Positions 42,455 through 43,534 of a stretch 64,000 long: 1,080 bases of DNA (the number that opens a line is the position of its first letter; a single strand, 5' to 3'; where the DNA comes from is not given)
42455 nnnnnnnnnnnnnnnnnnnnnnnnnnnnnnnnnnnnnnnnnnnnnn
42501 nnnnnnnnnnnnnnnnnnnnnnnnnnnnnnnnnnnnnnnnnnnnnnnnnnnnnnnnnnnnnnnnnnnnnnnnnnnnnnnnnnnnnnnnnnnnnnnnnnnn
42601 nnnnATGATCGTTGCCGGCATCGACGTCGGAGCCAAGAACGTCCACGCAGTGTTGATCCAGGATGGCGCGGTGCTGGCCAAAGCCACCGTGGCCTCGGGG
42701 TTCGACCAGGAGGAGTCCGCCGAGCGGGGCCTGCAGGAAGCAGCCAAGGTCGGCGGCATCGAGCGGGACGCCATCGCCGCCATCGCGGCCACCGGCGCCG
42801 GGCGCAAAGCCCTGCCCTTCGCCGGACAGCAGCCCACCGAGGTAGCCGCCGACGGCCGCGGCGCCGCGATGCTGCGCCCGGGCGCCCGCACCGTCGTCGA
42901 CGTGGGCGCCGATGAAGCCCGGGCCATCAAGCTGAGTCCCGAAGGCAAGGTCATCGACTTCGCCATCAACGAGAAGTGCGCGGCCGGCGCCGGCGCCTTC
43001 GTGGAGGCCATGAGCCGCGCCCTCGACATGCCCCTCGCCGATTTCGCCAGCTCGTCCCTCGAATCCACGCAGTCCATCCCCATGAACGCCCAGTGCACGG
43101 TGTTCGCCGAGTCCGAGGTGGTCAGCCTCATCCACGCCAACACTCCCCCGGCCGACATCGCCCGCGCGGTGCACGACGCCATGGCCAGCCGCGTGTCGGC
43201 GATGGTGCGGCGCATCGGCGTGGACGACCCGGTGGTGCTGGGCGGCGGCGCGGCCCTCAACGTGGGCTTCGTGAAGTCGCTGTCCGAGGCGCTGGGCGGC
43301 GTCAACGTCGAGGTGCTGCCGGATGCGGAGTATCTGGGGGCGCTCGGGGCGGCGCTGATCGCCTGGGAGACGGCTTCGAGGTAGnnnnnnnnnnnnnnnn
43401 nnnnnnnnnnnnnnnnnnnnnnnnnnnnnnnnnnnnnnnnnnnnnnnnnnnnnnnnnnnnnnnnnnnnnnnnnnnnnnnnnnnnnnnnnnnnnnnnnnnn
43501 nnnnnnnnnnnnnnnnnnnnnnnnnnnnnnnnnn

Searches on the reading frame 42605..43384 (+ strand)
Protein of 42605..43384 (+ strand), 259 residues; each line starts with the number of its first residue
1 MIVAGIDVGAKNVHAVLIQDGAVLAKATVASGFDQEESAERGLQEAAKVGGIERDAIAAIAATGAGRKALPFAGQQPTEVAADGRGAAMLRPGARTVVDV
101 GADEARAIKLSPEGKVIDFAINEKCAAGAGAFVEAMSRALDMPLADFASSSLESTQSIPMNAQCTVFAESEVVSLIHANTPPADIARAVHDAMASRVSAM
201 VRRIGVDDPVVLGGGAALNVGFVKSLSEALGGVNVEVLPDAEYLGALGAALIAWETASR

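Call 5: search_protein_families(library=pfam, proteins=[window:42605-43381:+], max_evalue=0.01)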
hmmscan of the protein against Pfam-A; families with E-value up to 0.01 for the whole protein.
seq(259 aa): 2 families
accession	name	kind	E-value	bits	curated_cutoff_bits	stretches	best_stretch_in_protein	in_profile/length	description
PF01869.26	BcrAD_BadFG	-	7.2e-46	157.3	31.5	1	5-253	2-271/271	BadF/BadG/BcrA/BcrD ATPase family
PF22521.2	HypF_C_2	-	0.00023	21.5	27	1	170-238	154-225/241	Carbamoyltransferase, Kae1-like Domain, second subdomain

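Call 6: search_protein_families(library=ncbifam, proteins=[window:42605-43381:+], max_evalue=0.01)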
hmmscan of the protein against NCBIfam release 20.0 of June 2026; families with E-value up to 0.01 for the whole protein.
seq(259 aa): 6 families
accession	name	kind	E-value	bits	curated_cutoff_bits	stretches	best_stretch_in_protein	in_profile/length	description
TIGR00241.1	CoA_E_activ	domain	2.2e-61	207.5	125.4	1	3-252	2-248/248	acyl-CoA dehydratase activase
TIGR03192.1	benz_CoA_bzdQ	equivalog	1.2e-43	149.7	380.2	1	2-254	33-287/293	benzoyl-CoA reductase, bzd-type, subunit Q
TIGR02261.1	benz_CoA_red_D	equivalog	3.8e-34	118.1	312.85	1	2-251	2-260/262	benzoyl-CoA reductase subunit D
TIGR02259.1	benz_CoA_red_A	equivalog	2.5e-32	112.2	578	1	60-251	233-430/432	benzoyl-CoA reductase subunit A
TIGR03286.1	methan_mark_15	hypoth_equivalog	6.9e-28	97.7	455.75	1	3-253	146-401/404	methanogenesis marker 15 protein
TIGR03723.1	T6A_TsaD_YgjD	equivalog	0.0051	16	296.1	1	112-257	176-310/314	tRNA (adenosine(37)-N6)-threonylcarbamoyltransferase complex transferase subunit TsaD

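Call 39: find_encoding_contigs(protein=window:42605-43384:+, flank=6000, max_places=6)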
Protein window:42605-43384:+ (259 aa): no gene with exactly this product is on record in the collection.
